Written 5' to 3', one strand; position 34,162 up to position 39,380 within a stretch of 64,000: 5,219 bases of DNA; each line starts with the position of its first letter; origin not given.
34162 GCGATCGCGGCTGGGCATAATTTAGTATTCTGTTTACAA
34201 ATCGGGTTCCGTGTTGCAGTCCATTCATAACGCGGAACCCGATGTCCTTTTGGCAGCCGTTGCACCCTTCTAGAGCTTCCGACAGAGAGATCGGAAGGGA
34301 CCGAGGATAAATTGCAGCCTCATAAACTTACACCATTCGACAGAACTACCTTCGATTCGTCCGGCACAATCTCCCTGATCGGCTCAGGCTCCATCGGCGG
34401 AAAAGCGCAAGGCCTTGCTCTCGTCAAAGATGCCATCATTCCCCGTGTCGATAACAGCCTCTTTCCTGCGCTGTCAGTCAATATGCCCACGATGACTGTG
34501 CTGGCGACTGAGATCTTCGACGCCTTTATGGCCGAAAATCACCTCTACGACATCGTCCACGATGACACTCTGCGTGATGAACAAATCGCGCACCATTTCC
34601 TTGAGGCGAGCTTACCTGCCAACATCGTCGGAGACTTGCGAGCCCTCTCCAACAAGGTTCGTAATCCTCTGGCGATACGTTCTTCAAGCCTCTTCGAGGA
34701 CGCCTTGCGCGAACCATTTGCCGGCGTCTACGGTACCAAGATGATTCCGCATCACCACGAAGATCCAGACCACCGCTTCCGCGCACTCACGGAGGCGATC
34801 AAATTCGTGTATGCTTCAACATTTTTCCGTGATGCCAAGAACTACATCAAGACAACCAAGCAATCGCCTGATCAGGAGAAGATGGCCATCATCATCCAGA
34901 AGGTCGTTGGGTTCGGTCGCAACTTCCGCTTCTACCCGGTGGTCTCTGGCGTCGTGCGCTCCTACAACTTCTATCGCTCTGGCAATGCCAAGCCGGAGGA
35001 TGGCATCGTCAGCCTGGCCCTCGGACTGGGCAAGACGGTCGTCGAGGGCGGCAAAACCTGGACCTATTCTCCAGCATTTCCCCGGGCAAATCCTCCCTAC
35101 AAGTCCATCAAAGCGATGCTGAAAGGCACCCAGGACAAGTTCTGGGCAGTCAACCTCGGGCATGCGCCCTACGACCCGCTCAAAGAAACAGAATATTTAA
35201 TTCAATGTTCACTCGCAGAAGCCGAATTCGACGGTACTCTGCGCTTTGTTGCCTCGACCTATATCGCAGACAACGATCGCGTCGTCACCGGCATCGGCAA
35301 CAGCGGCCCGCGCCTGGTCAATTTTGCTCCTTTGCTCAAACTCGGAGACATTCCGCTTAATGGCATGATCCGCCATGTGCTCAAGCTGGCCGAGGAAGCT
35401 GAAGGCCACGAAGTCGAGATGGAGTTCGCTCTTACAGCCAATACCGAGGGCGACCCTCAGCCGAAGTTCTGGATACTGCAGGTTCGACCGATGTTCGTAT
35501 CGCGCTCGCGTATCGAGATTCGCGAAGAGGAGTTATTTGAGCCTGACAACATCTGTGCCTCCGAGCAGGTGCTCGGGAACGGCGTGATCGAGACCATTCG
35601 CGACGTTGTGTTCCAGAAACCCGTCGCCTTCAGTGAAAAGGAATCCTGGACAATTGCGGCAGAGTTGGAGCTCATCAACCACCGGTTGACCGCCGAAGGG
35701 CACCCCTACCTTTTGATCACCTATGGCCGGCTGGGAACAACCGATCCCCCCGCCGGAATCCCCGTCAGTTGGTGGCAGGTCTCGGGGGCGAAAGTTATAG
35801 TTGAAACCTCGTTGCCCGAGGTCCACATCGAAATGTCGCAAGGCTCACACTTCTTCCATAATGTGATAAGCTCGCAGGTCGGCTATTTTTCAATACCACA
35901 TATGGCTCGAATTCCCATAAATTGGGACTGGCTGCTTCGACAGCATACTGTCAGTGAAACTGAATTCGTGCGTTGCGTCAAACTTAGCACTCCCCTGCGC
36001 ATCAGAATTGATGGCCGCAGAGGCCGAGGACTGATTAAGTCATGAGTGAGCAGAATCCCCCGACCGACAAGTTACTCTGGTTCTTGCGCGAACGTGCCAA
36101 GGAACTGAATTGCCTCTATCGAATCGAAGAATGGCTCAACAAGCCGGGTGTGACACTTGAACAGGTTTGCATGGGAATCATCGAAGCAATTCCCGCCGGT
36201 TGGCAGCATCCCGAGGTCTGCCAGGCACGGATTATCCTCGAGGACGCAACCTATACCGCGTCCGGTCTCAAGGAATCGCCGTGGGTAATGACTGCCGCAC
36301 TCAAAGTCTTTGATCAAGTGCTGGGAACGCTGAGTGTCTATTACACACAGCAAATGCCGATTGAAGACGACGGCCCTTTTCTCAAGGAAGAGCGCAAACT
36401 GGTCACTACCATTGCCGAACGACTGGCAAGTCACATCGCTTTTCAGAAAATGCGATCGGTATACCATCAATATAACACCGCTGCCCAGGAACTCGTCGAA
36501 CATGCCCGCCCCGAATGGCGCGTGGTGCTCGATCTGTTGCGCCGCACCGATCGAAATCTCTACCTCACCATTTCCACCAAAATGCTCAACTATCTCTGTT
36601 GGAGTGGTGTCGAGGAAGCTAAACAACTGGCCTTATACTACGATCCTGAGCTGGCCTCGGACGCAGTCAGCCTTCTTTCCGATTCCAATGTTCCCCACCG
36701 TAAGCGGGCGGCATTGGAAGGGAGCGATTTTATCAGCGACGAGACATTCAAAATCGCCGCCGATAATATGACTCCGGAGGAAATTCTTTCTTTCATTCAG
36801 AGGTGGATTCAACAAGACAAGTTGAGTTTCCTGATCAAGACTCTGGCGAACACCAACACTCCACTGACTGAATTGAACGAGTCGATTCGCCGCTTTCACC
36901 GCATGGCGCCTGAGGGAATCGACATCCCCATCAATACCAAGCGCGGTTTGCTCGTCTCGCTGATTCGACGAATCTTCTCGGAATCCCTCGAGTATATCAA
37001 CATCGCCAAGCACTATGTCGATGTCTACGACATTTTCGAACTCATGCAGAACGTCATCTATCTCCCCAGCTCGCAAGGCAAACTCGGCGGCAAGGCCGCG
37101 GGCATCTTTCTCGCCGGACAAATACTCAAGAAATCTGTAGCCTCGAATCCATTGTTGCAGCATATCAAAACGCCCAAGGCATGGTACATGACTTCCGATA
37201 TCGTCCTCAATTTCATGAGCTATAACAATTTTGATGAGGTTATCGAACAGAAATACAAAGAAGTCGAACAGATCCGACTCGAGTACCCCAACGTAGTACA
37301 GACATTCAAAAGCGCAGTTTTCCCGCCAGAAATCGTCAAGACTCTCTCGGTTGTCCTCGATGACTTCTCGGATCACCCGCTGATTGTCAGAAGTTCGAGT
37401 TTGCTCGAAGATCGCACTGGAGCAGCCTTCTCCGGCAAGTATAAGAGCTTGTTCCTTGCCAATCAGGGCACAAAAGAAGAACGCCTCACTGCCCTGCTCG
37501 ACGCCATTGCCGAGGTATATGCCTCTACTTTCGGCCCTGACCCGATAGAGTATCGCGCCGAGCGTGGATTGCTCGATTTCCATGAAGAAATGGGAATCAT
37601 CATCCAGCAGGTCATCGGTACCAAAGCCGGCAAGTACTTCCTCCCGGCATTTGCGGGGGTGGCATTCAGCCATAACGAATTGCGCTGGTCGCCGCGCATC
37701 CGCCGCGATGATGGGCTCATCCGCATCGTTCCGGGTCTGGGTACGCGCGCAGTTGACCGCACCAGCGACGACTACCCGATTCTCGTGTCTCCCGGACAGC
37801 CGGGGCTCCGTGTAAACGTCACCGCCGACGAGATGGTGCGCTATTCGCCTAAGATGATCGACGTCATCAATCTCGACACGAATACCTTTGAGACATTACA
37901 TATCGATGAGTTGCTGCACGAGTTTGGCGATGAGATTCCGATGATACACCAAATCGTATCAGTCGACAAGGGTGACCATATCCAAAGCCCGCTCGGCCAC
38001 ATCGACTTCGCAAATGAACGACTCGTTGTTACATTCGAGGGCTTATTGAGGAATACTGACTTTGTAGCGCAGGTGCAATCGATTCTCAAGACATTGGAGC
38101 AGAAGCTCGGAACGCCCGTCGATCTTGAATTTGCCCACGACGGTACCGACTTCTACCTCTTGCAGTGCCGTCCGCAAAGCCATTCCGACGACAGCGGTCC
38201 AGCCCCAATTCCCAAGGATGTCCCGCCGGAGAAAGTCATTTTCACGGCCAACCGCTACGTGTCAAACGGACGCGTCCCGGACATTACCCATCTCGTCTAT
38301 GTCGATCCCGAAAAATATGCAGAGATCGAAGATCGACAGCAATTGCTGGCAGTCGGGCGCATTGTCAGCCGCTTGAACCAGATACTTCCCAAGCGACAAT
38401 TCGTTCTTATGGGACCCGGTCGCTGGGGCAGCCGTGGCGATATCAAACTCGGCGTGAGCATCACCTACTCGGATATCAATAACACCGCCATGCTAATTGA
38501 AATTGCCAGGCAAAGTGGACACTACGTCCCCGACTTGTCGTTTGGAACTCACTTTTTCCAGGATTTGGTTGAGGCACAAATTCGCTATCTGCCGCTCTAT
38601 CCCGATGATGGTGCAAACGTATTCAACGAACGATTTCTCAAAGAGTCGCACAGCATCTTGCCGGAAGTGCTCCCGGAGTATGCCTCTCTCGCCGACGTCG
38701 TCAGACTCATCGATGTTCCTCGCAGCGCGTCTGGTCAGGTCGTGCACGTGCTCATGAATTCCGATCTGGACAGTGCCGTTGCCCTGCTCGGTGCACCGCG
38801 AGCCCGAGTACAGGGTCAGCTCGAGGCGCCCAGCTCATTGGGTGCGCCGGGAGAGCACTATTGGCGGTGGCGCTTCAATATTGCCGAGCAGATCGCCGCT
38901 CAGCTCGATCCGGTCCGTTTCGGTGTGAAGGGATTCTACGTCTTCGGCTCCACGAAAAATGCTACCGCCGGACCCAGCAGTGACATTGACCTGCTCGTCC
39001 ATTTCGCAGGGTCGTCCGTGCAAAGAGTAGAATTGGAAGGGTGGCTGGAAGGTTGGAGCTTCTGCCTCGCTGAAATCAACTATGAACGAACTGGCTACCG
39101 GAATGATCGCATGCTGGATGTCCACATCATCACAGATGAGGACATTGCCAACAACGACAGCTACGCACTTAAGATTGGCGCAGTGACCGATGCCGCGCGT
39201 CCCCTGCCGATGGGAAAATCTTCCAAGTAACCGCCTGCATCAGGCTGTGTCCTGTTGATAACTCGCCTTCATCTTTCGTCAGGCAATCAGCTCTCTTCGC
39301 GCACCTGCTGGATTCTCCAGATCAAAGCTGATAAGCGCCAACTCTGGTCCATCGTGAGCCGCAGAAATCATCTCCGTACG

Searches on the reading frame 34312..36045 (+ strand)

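Call 27: search_protein_families(library=pfam, proteins=[window:34312-36045:+], max_evalue=0.00001)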
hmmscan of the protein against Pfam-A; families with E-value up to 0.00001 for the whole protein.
window:34312-36045:+ (577 aa): 1 family
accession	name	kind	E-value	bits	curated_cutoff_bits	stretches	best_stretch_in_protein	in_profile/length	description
PF01326.24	PPDK_N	-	5.5e-32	111.8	27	1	27-401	3-316/328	Pyruvate phosphate dikinase, AMP/ATP-binding domain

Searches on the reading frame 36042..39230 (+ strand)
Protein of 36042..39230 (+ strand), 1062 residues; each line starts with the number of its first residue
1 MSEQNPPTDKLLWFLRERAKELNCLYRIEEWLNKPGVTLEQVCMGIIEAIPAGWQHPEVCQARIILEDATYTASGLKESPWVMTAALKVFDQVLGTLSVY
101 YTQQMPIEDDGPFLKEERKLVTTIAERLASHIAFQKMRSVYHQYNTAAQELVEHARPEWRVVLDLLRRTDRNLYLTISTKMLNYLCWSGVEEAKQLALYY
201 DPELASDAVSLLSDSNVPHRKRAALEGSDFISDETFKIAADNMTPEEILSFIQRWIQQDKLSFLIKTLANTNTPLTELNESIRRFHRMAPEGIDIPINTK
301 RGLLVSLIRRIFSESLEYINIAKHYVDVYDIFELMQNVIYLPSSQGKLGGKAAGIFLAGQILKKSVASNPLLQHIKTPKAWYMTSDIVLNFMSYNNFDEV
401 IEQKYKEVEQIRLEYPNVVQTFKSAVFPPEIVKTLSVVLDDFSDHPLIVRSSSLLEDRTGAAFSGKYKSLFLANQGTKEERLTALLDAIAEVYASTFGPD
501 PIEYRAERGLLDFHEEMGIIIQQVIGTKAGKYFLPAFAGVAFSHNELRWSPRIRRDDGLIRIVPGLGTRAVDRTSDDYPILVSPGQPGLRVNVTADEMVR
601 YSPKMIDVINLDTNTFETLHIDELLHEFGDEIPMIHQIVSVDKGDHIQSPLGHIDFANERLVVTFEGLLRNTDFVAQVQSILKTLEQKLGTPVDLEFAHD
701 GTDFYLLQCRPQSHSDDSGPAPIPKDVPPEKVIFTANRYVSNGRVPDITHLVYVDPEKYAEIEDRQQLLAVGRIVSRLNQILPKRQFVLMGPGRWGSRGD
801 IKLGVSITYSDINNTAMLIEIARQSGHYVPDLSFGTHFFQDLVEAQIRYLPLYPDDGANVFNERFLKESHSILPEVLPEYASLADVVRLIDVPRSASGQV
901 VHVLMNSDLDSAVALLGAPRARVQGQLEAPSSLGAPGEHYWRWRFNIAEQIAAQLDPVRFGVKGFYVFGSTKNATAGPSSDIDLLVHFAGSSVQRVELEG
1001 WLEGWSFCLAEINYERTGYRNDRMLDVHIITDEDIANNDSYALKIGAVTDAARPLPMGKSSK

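Call 27: search_protein_families(library=pfam, proteins=[window:36042-39230:+], max_evalue=0.00001)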
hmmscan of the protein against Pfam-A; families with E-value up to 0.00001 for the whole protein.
window:36042-39230:+ (1062 aa): 2 families
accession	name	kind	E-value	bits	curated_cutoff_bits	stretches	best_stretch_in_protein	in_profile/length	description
PF01326.24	PPDK_N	-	5.2e-58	197.3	27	1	347-725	3-322/328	Pyruvate phosphate dikinase, AMP/ATP-binding domain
PF01909.29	NTP_transf_2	-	2.4e-06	28.3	21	1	960-994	12-46/93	Nucleotidyltransferase domain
